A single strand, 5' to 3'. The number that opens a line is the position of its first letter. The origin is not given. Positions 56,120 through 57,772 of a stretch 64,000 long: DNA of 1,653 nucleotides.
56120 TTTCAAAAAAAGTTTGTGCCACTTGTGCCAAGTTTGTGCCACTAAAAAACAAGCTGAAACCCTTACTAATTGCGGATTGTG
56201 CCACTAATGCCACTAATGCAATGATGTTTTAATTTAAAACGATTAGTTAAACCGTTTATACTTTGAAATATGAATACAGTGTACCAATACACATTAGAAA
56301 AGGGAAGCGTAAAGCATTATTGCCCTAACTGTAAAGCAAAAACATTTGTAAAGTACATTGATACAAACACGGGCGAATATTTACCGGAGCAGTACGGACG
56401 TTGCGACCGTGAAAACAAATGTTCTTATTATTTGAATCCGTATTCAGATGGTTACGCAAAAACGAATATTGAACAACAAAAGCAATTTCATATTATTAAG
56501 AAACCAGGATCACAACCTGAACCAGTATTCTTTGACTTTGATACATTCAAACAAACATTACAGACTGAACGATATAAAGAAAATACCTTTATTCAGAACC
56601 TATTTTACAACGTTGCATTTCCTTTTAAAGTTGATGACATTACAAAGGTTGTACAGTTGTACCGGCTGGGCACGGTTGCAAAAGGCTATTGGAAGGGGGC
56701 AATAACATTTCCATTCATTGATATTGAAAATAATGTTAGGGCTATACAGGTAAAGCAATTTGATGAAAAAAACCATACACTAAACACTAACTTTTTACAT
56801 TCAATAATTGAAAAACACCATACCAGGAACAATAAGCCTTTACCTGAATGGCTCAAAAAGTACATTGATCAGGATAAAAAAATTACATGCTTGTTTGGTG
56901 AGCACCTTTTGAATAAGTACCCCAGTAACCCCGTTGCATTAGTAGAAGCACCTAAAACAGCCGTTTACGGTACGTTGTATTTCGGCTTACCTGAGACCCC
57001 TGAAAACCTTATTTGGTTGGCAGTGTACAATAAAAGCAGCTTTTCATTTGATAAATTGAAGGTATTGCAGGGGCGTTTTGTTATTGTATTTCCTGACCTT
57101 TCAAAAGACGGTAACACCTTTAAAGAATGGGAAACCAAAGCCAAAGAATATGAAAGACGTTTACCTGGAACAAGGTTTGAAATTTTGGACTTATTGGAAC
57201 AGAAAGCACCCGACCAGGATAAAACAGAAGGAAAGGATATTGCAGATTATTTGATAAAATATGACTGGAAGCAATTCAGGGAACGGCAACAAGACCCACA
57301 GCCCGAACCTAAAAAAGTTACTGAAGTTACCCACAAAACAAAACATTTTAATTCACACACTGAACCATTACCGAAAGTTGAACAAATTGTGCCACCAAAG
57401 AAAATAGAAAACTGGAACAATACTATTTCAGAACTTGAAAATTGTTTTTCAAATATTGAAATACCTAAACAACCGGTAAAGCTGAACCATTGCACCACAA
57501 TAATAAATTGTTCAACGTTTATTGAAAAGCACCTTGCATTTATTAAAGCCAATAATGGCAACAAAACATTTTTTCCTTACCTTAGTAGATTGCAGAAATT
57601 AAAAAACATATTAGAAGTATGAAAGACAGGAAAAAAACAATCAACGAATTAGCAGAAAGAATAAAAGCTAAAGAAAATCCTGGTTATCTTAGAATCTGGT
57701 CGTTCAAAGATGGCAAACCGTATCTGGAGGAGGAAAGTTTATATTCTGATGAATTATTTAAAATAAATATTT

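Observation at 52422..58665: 6.2-kb integrated island with a replication module and iteron origin but no capsid, conjugation or relaxase genes: phage-satellite-like or minimal NBU-like element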

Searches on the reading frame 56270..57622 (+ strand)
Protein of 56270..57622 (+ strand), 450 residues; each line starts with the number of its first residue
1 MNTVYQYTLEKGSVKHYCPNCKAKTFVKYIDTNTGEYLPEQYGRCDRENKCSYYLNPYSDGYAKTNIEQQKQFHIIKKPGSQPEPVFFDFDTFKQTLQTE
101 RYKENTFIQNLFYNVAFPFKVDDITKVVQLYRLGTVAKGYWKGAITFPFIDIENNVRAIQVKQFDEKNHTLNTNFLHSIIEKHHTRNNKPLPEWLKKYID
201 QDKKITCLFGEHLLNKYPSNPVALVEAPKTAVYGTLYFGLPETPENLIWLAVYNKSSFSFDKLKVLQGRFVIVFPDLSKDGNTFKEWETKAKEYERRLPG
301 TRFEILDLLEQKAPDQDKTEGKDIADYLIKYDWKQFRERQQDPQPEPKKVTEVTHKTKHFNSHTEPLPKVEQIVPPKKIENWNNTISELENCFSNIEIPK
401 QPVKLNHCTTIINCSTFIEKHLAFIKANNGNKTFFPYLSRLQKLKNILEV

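Call 4: search_protein_families(library=pfam, proteins=[window:56270-57622:+], max_evalue=0.1)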
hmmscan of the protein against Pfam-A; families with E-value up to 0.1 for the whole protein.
window:56270-57622:+ (450 aa): 3 families
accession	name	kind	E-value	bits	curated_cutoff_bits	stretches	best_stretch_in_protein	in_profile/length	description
PF19898.4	DUF6371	-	8.8e-40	136.4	27.7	1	105-277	1-150/150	Domain of unknown function (DUF6371)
PF21957.2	Zn_ribbon_16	-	9e-22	77.2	27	1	5-62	1-59/65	Zinc beta-ribbon finger, putative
PF22292.1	DUF6965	-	4.5e-21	75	25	1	385-449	2-65/66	Domain of unknown function (DUF6965)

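Call 5: search_protein_families(library=phrogs, proteins=[window:56270-57622:+], max_evalue=0.1)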
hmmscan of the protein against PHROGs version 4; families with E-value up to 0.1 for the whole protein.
window:56270-57622:+ (450 aa): 1 family
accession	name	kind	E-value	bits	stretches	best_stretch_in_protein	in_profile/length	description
phrog_31779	-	unknown function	6.6e-06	27.3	1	378-448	4-72/76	-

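Call 14: find_encoding_contigs(protein=window:56270-57622:+, flank=10000, max_places=10)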
Protein window:56270-57622:+ (450 aa): 10 contigs read that carry it; 4 places shown.
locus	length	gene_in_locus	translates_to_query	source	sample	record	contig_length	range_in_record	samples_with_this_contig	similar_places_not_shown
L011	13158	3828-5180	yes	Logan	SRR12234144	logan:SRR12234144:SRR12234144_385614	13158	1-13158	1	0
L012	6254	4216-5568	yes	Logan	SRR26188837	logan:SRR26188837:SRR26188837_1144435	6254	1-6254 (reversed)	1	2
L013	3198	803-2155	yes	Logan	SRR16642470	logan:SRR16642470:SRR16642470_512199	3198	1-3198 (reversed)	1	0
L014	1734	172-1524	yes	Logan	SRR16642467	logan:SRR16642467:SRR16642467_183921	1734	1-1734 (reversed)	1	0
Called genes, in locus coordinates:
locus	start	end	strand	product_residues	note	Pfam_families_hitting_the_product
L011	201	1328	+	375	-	PF17293:Arm-DNA-bind_5 (weak), PF13102:Phage_int_SAM_5, PF00589:Phage_integrase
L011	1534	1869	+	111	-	PF12728:HTH_17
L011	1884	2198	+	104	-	-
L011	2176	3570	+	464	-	PF13148:DUF3987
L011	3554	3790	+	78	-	-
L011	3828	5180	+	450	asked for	PF21957:Zn_ribbon_16, PF19898:DUF6371, PF22292:DUF6965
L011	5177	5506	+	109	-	-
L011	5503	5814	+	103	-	-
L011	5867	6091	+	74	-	-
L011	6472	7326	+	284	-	PF03462:PCRF, PF00472:RF-1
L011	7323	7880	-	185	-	PF02674:Colicin_V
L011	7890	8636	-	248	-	PF00005:ABC_tran, PF13304:AAA_21 (faint)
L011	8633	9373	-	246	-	PF02405:MlaE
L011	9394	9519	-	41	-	-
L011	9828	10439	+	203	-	PF10263:SprT-like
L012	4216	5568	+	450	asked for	PF21957:Zn_ribbon_16, PF19898:DUF6371, PF22292:DUF6965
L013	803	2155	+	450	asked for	PF21957:Zn_ribbon_16, PF19898:DUF6371, PF22292:DUF6965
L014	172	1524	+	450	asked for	PF21957:Zn_ribbon_16, PF19898:DUF6371, PF22292:DUF6965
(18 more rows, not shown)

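Call 19: find_related_loci(query=window:56270-57622:+, collection=viral_contigs, flank=10000)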
Query window:56270-57622:+ (450 aa) in viral_contigs; peptide patterns used: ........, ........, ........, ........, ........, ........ (x = any residue, [..] = any of these).
12 stretches matched a pattern, but none encodes a relative of the query by tblastn (E <= 1e-3).

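Call 22: search_dna_similar(query=window:56270-57622:+, collection=phages, mode=protein, max_evalue=0.01, max_rows=30)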
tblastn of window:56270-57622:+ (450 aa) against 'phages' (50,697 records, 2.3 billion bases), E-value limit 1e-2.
Records with a match: 8; places in all: 8; records where one place covers at least 80% of the query: 0.
Best place of each record, by identity: <60% 8.
By first word of the organism name: Bacteriophage 5; Tenacibaculum 2; phage 1.
By host as written in the record: - 6; Tenacibaculum sp. AHE14PA 2.
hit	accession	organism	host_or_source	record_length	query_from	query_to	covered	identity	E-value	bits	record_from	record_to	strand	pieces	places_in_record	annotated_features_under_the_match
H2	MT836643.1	Bacteriophage sp.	human fecal samples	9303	3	332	73%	30.2%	4e-26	117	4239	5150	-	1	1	record has no annotation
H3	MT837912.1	Bacteriophage sp.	human fecal samples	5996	3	330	73%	30.4%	7e-27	119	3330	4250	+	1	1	record has no annotation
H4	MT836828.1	Bacteriophage sp.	human fecal samples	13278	3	336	74%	29.6%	9e-26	116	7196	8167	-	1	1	record has no annotation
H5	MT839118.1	Bacteriophage sp.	human fecal samples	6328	7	329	72%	28.3%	6e-27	120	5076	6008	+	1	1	record has no annotation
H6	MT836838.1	Bacteriophage sp.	human fecal samples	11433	7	329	72%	27.6%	1e-26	119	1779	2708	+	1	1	record has no annotation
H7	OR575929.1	phage csAssE-Sib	human gut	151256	11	343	74%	24.9%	8e-19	96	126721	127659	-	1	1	DNA primase/helicase | hypothetical protein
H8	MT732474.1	Tenacibaculum phage Gundel_1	Tenacibaculum sp. AHE14PA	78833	376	448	16%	41.1%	6e-6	55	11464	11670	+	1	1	hypothetical protein | zinc-finger-containing domain protein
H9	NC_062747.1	Tenacibaculum phage Gundel_1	Tenacibaculum sp. AHE14PA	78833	376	448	16%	41.1%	6e-6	55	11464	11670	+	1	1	hypothetical protein | zinc-finger-containing domain protein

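Call 28: find_homologous_proteins(query=window:56270-57622:+, max_evalue=0.00001)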
Query window:56270-57622:+ (450 aa): 2646 proteins with E <= 0.00001 among 5201 candidates; the best 120 are listed.
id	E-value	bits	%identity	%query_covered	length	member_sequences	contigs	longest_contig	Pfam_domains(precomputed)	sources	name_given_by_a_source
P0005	2.2e-274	928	90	100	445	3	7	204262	PF22292.2,PF19898.5,PF21957.3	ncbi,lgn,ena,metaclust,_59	metaclust:\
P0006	2.6e-269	912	88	99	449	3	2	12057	PF22292.2,PF19898.5,PF21957.3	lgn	-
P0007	3.4e-217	740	72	100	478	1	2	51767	PF22292.2,PF19898.5,PF21957.3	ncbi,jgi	jgi:hypothetical protein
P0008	3.5e-217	740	71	100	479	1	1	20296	PF22292.2,PF19898.5,PF21957.3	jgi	-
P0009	2.0e-216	737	70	99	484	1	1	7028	PF22292.2,PF19898.5,PF21957.3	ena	-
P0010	2.3e-216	737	71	100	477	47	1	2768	PF22292.2,PF19898.5,PF21957.3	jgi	-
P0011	2.6e-216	737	71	99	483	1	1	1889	PF22292.2,PF19898.5,PF21957.3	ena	-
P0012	2.8e-216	737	71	100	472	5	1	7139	PF22292.2,PF19898.5,PF21957.3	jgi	-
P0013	3.4e-216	736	70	99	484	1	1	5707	PF22292.2,PF19898.5,PF21957.3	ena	-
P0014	4.8e-216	736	71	100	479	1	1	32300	PF22292.2,PF19898.5,PF21957.3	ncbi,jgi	jgi:hypothetical protein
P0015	5.3e-216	736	70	100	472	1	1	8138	PF22292.2,PF19898.5,PF21957.3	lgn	-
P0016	5.6e-216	736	70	100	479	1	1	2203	PF22292.2,PF19898.5,PF21957.3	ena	-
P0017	1.1e-215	735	71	99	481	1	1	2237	PF22292.2,PF19898.5,PF21957.3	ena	-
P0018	1.2e-215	735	69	99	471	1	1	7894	PF22292.2,PF19898.5,PF21957.3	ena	-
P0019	1.4e-215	734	70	100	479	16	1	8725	PF22292.2,PF19898.5,PF21957.3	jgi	-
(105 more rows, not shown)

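Call 30: find_related_loci(query=A1, collection=genome_contigs, flank=10000)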
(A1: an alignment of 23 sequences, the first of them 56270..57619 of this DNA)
Query A1 (450 aa) in genome_contigs; peptide patterns used: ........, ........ (x = any residue, [..] = any of these).
235 stretches matched a pattern; 111 encode a relative of the query (tblastn E <= 1e-3); the best 80 are kept; 80 distinct loci.
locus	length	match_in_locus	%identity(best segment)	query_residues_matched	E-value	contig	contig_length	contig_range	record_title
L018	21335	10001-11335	90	1-450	0e+0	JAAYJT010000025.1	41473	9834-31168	MAG: Bacteroidales bacterium isolate AS10tlH2TH_315 77181_AS10, whole genome shotgun sequence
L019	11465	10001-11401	70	1-448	0e+0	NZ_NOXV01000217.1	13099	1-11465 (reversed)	Flavobacterium cyanobacteriorum strain TH021 C4932, whole genome shotgun sequence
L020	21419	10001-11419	69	2-450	0e+0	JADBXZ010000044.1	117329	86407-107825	MAG: Bacteroidetes bacterium isolate M165S2SP1A01QC M165S2_44, whole genome shotgun sequence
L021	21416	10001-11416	69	2-450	0e+0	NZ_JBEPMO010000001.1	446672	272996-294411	Moheibacter stercoris strain DSM 29388 Ga0480239_01, whole genome shotgun sequence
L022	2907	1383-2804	68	1-450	0e+0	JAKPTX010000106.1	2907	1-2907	MAG: Bacteroidota bacterium isolate USPA_maxbin.052 k141_121772, whole genome shotgun sequence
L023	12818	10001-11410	70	5-450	0e+0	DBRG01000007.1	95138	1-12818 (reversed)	MAG TPA_asm: Bacteroidales bacterium UBA1374 UBA1374_contig_1838, whole genome shotgun sequence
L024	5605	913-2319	68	1-448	0e+0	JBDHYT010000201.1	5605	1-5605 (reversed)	MAG: Marinilabiliaceae bacterium isolate AS-MESO-OLR.339 NODE_54999_length_5605_cov_4.434696, whole genome shotgun seque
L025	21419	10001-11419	70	2-450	0e+0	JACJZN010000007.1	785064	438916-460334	MAG: Flavobacteriales bacterium isolate HK-STAS-BACT-65 HK-STAS-BACT-65_7, whole genome shotgun sequence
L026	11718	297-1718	69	1-450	0e+0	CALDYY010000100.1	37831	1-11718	MAG: uncultured Saprospiraceae bacterium isolate H1_Bin_Bin_68_1_1 genome assembly, contig: c_000000197977, whole genome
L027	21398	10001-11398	70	2-448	0e+0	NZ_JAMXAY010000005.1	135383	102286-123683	Parapedobacter soli strain KCTC 12984 Scaffold5, whole genome shotgun sequence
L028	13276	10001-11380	70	5-448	0e+0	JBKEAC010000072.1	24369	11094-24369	MAG: Mangrovibacterium sp. isolate VLC_108 k251_1522075, whole genome shotgun sequence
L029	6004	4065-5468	66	5-448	0e+0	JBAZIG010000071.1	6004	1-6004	MAG: Candidatus Paceibacterota bacterium isolate SO_2017_LW3_9 NODE_47300_length_6004_cov_3.585843_LW162_2017, whole gen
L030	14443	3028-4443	67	5-450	0e+0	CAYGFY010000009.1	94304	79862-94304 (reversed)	MAG TPA_asm: uncultured Bacteroidales bacterium isolate ERP113451_co2_177 genome assembly, contig: NODE_57_length_94304_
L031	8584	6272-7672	65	5-448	0e+0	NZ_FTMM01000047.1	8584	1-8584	Chryseobacterium sp. RU37D, whole genome shotgun sequence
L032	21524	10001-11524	60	2-448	0e+0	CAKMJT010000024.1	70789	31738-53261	uncultured Proteiniphilum sp. isolate OKU4 genome assembly, contig: MEGAHIT_co_assembly_000000005448, whole genome shotg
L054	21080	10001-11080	73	5-353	2e-173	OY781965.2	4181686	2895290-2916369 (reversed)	MAG: Bacteroidales bacterium isolate 351424ce-103a-4fdb-9a77-f202f7f12de1 genome assembly, chromosome: 1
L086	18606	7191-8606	55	1-450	5e-151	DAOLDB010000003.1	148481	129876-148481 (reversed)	MAG TPA_asm: Saprospiraceae bacterium isolate AMR_MDS_0143 NODE_22_length_148481_cov_6.889757, whole genome shotgun sequ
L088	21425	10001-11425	53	1-447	4e-154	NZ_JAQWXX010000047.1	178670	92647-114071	MAG: Algoriphagus sp. isolate cluster3_bin.40 k119_387555, whole genome shotgun sequence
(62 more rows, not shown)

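Call 42: search_solved_structures(query=A1, max_evalue=1)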
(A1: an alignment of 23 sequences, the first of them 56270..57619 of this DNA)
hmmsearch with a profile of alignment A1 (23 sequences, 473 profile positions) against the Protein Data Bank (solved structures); distinct sequences matched with E-value up to 1: 0.

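Call 44: find_related_loci(query=A1, collection=viral_contigs, flank=10000)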
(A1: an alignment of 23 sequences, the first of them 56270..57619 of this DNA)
Query A1 (450 aa) in viral_contigs; peptide patterns used: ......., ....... (x = any residue, [..] = any of these).
142 stretches matched a pattern; 2 encode a relative of the query (tblastn E <= 1e-3); 2 distinct loci.
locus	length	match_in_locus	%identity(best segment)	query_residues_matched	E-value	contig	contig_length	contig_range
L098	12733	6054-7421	61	1-449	3e-179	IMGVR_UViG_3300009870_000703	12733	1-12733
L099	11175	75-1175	62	5-357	8e-147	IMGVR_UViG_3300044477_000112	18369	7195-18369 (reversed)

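Call 52: predict_structure(alignment_id=A1)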
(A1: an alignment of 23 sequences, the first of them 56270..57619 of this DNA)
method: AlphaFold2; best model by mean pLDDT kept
length: 450 residues; sequences in the alignment: 23
mean_pLDDT: 39.4   pTM: 0.29
mean pLDDT of the five models: 39.4, 38.0, 37.6, 37.2, 36.5
residues with pLDDT >= 90: 0; 70-90: 6; 50-70: 88; < 50: 356
segments of 3 or more residues with pLDDT < 50: 1-33, 35-259, 275-281, 306-379, 395-408
pLDDT, mean of each block of 10 residues (from residue 1): 34 40 45 44 33 31 23 24 26 34 31 30 38 27 27 28 29 36 40 43 34 40 37 31 33 39 56 48 59 70 51 34 34 32 32 27 26 31 55 48 45 63 60 59 63
secondary structure, 60 per line:
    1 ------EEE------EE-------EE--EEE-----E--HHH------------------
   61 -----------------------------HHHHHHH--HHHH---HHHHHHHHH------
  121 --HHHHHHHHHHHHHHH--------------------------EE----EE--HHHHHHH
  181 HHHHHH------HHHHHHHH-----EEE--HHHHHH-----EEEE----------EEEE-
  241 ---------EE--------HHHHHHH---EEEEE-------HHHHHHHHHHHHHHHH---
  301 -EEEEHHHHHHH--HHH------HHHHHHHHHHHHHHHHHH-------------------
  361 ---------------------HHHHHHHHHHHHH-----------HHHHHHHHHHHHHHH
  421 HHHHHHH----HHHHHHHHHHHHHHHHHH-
elements in order: E7-9 E29-31 H90-96 H99-102 H106-114 H123-137 H174-186 H193-200 E206-208 H211-216 E222-225 E236-239 H260-266 E270-274 H282-297 E302-305 H306-312 H324-341 H382-394 H406-427 H432-449

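Call 53: search_protein_families(library=ncbifam, proteins=[window:56270-57622:+], max_evalue=0.01)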
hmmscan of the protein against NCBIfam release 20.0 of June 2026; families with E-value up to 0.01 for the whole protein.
window:56270-57622:+ (450 aa): 1 family
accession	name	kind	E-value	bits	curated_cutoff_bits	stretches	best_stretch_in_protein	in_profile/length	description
NF040506.1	PG0870_Nterm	domain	4.6e-20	71.5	50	1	7-58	1-55/56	PG0870-related protein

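Call 54: search_protein_families(library=padloc, proteins=[window:56270-57622:+], max_evalue=0.01)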
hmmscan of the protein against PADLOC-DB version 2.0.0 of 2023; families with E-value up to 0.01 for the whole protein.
window:56270-57622:+ (450 aa): 0 families

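Call 66: search_protein_families(library=pfam, alignment_id=A3, max_evalue=0.001)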
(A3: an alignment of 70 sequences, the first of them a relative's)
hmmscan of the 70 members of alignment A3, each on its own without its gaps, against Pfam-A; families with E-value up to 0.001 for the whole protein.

A. member 1, L054:11522-12097:+ (192 aa): 1 family
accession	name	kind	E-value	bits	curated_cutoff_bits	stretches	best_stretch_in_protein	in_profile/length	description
PF03592.21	Terminase_2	-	7.2e-27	95.2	26.1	1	9-160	1-131/141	Terminase small subunit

B. families by the number of members that match (of 70 scanned): 52 families (the first 25 are shown)
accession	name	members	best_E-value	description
PF07992.20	Pyr_redox_2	2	6e-44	Pyridine nucleotide-disulphide oxidoreductase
PF03592.21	Terminase_2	2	3e-32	Terminase small subunit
PF19420.4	DDAH_eukar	1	1.8e-101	N,N dimethylarginine dimethylhydrolase, eukaryotic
PF13182.11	DUF4007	1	2.5e-64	Protein of unknown function (DUF4007)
PF00145.23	DNA_methylase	1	3e-64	C-5 cytosine-specific DNA methylase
PF02384.22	N6_Mtase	1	1.4e-52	N-6 DNA Methylase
PF00294.29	PfkB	1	1.4e-49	pfkB family carbohydrate kinase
PF00291.31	PALP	1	3.6e-44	Pyridoxal-phosphate dependent enzyme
PF01420.25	Methylase_S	1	2.5e-39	Type I restriction modification DNA specificity domain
PF09603.15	Fib_succ_major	1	3.7e-36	Fibrobacter succinogenes major domain (Fib_succ_major)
PF00188.32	CAP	1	1e-32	Cysteine-rich secretory protein family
PF00150.24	Cellulase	1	5.3e-32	Cellulase (glycosyl hydrolase family 5)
PF01555.25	N6_N4_Mtase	1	5.7e-28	DNA methylase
PF00515.34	TPR_1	1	7e-21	Tetratricopeptide repeat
PF13414.12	TPR_11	1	5.1e-20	TPR repeat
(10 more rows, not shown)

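Call 70: search_protein_families(library=pfam, proteins=[L088:7235-8083:+, L088:5810-6514:+, L088:4888-5511:+, L086:6527-7102:+, L018:6901-7599:+, L018:11335-11598:+], max_evalue=0.01)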
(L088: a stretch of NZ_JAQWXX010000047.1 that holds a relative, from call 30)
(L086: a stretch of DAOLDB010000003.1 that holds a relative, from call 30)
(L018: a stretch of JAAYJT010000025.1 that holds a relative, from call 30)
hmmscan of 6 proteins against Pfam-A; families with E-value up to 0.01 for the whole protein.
L088:7235-8083:+ (283 aa): 0 families

L088:5810-6514:+ (235 aa): 7 families
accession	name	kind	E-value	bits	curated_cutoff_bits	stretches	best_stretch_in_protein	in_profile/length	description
PF00515.34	TPR_1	-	7e-21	73.6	27.8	3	90-123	1-34/34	Tetratricopeptide repeat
PF13414.12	TPR_11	-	5.1e-20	71.3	26.8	3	72-97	10-35/42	TPR repeat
PF13431.12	TPR_17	-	2.1e-15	56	24.4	1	184-209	5-30/34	Tetratricopeptide repeat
PF07719.23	TPR_2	-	1.2e-14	53.5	27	0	158-191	1-34/34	Tetratricopeptide repeat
PF13181.12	TPR_8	-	1.5e-05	25.2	25.7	0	71-88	16-33/34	Tetratricopeptide repeat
PF13371.12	TPR_9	-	8.2e-05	23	35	0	55-87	28-60/73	Tetratricopeptide repeat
PF24132.1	DUF7399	-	0.003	18.4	27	0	22-81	26-78/134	Family of unknown function (DUF7399)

L088:4888-5511:+ (208 aa): 0 families

L086:6527-7102:+ (192 aa): 0 families

L018:6901-7599:+ (233 aa): 1 family
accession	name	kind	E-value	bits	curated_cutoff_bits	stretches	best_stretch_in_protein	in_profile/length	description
PF19509.4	DUF6043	-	7.9e-07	29.2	23.2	1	117-217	188-288/314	Family of unknown function (DUF6043)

L018:11335-11598:+ (88 aa): 0 families
